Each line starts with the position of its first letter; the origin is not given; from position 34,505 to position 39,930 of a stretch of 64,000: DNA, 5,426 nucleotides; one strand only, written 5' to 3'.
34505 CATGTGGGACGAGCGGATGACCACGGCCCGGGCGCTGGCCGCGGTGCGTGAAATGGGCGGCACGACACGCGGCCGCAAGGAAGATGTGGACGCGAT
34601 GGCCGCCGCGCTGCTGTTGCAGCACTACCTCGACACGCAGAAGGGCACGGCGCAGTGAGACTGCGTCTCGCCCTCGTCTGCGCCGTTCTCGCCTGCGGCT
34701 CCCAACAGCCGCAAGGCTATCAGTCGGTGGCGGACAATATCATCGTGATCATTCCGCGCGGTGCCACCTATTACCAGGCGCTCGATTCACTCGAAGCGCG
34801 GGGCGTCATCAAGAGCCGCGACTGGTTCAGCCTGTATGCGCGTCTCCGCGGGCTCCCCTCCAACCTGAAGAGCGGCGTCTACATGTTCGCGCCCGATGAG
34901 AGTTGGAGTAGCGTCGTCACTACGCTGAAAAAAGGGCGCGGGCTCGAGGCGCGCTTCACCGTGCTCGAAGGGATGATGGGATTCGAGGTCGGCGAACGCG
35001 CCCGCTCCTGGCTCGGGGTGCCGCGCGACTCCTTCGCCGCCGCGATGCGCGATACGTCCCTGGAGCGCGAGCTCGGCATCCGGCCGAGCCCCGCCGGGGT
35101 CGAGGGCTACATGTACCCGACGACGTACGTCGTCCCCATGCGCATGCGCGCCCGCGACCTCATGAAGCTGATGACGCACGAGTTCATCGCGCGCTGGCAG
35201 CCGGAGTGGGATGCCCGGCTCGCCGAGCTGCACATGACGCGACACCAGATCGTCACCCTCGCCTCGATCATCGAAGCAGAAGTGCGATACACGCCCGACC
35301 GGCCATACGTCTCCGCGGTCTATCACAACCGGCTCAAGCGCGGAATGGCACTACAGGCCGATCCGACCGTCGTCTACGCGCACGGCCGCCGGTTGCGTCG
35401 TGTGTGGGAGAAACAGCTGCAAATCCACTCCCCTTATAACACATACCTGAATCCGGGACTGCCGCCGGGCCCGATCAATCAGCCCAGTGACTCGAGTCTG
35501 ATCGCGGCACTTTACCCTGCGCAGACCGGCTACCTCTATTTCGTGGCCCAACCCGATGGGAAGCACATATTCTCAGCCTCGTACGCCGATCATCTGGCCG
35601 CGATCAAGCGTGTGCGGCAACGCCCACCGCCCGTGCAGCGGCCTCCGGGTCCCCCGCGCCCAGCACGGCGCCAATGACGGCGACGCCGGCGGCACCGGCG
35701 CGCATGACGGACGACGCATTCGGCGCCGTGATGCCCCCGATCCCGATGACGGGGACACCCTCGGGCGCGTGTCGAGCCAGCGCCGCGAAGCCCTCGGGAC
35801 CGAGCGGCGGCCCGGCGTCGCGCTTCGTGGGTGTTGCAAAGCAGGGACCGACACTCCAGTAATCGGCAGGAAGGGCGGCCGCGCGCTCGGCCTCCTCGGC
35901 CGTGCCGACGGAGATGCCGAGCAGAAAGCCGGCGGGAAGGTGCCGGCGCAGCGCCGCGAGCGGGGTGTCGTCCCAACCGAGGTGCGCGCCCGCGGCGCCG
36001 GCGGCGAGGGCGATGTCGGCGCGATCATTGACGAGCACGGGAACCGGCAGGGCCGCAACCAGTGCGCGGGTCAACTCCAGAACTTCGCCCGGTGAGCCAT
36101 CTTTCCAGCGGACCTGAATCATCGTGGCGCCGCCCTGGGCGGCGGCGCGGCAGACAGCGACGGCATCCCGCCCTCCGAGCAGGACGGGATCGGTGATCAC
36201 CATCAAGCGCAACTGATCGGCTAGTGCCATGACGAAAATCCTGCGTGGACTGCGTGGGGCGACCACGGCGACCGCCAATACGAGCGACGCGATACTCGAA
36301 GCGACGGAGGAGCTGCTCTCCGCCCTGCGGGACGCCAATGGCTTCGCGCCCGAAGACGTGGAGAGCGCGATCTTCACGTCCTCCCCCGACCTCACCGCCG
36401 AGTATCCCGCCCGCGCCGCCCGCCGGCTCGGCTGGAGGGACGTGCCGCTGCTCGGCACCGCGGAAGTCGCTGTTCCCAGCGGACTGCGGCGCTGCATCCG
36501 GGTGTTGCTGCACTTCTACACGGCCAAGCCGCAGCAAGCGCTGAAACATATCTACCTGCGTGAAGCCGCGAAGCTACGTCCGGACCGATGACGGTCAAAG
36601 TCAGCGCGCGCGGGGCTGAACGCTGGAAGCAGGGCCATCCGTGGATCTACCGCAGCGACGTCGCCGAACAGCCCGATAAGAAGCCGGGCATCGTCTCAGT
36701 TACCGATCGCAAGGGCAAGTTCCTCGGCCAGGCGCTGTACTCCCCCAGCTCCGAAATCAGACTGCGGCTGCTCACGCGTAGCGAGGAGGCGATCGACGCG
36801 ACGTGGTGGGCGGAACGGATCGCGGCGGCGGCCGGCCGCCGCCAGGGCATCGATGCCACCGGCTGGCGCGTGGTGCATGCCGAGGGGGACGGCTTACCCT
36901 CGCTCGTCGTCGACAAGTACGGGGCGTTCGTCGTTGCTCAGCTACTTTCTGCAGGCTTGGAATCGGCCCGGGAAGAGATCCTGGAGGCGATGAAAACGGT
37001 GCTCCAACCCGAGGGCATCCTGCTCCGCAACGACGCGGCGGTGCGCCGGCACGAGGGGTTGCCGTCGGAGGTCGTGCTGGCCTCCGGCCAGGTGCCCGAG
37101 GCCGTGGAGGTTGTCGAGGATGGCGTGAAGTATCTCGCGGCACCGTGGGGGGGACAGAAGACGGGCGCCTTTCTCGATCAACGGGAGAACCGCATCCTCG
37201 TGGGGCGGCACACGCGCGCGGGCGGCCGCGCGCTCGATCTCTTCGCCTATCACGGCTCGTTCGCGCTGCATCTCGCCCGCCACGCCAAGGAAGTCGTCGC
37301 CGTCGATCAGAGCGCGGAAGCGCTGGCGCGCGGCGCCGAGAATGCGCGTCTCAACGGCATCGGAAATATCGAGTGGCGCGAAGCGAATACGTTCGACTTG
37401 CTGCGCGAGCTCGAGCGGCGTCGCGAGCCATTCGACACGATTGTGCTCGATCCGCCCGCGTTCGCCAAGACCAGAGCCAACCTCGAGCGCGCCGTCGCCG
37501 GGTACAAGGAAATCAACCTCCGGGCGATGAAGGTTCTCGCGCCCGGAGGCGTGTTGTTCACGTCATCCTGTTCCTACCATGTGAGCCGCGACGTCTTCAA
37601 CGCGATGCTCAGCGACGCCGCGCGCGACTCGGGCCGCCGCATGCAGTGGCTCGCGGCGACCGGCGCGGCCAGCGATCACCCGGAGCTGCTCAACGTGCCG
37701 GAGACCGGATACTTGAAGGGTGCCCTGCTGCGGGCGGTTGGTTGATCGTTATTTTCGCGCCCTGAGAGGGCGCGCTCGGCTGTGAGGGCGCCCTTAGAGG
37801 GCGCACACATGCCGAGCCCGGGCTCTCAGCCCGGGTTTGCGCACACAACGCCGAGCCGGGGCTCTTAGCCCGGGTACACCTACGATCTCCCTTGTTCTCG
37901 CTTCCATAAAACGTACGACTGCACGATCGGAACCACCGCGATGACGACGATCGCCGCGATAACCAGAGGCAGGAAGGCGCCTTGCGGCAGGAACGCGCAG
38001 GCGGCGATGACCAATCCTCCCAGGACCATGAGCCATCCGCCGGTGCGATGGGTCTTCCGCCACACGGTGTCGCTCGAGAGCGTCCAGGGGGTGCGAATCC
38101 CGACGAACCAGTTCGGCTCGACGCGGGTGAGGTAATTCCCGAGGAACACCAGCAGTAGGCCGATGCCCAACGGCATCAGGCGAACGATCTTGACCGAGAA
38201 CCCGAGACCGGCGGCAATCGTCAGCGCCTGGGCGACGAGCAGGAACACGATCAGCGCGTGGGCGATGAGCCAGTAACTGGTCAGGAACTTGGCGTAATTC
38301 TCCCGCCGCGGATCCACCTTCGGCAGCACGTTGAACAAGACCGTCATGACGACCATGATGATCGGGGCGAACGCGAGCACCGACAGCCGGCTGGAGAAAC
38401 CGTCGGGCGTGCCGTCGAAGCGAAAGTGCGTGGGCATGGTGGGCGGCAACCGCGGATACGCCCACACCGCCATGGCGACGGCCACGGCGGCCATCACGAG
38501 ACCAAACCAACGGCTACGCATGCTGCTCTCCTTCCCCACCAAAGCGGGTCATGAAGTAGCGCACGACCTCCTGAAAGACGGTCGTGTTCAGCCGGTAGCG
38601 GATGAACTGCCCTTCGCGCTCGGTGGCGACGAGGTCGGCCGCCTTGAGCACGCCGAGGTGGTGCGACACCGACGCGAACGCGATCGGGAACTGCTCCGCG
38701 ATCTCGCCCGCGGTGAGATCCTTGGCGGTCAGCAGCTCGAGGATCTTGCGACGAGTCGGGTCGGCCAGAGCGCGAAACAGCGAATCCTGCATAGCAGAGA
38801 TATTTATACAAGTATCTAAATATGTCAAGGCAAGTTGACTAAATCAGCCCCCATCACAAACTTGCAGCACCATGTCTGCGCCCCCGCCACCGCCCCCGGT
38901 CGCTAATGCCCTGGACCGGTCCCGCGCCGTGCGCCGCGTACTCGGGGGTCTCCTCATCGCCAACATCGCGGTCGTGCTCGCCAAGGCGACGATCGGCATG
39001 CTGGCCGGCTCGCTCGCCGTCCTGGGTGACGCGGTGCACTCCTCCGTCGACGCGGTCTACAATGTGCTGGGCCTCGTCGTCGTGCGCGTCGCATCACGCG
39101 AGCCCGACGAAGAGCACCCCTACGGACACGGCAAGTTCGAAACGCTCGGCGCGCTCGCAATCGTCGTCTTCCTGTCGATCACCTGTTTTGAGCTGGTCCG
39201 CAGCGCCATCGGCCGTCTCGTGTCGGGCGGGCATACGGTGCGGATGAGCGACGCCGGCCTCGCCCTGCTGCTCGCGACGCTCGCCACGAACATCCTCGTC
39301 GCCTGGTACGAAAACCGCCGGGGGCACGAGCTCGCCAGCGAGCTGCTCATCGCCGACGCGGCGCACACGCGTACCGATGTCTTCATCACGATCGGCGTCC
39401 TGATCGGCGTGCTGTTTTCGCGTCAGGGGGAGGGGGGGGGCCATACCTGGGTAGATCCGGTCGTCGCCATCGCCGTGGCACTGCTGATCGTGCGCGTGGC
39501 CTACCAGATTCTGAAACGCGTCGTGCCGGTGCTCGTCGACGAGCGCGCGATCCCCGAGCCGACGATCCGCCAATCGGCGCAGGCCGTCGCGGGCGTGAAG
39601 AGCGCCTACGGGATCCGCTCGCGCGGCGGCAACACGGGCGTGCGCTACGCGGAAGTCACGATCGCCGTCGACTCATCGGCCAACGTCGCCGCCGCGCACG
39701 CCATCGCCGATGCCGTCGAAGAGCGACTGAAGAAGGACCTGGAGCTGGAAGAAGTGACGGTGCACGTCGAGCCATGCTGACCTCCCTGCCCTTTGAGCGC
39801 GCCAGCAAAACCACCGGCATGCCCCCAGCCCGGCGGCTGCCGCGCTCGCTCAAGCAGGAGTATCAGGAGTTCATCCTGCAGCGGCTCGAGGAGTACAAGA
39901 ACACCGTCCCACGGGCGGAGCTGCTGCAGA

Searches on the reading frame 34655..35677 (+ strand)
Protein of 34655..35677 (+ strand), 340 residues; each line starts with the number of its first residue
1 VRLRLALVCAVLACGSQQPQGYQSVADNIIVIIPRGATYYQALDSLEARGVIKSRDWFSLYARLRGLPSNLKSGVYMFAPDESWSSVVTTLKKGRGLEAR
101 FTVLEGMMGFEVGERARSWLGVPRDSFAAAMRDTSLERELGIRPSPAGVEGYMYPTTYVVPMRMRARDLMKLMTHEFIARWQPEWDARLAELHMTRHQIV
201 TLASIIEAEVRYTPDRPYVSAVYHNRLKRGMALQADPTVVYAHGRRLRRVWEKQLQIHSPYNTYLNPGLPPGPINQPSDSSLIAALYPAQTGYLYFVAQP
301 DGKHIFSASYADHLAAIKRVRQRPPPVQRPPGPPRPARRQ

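Call 7: search_protein_families(library=pfam, proteins=[window:34655-35677:+], max_evalue=0.001)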
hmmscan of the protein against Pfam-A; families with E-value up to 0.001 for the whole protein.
window:34655-35677:+ (340 aa): 1 family
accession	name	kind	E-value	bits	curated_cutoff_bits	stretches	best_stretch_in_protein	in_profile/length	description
PF02618.21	YceG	-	5.7e-76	256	32.4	1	31-318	1-274/275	YceG-like family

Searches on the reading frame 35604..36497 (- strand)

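Call 7: search_protein_families(library=pfam, proteins=[window:35604-36497:-], max_evalue=0.001)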
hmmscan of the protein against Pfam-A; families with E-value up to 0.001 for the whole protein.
window:35604-36497:- (297 aa): 1 family
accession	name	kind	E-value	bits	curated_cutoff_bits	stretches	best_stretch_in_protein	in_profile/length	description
PF02581.23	TMP-TENI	-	4.9e-48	163.3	27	1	98-278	1-180/180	Thiamine monophosphate synthase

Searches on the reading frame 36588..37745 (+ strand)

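Call 84: search_protein_families(library=pfam, proteins=[window:36588-37745:+], max_evalue=0.00001)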
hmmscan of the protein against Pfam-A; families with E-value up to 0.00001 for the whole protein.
window:36588-37745:+ (385 aa): 7 families
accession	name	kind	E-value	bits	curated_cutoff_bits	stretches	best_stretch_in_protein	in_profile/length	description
PF10672.15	Methyltrans_SAM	-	9.8e-20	71.4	27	1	154-337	69-248/286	S-adenosylmethionine-dependent methyltransferase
PF17785.7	PUA_3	-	2e-18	66.4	22.6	1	3-64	1-64/64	PUA-like domain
PF13847.12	Methyltransf_31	-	9.8e-14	51.7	27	1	211-356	3-142/145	Methyltransferase domain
PF13649.12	Methyltransf_25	-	5.8e-09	37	27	1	216-287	2-70/97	Methyltransferase domain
PF03602.21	Cons_hypoth95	-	1.4e-08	35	24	1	212-303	42-133/182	Conserved hypothetical protein 95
PF05175.20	MTS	-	3.7e-07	30.4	23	1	210-325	30-138/170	Methyltransferase small domain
PF08241.18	Methyltransf_11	-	4.6e-06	27.6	21.2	0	222-287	7-66/95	Methyltransferase domain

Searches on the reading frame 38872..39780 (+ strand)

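Call 84: search_protein_families(library=pfam, proteins=[window:38872-39780:+], max_evalue=0.00001)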
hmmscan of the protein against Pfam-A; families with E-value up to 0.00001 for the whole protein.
window:38872-39780:+ (302 aa): 2 families
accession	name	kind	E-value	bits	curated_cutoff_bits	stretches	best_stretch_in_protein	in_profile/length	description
PF01545.26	Cation_efflux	-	1.4e-43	149.4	26.6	1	28-222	5-198/198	Cation efflux family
PF16916.11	ZT_dimer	-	3e-15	56.4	26.7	1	231-302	8-78/78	Dimerisation domain of Zinc Transporter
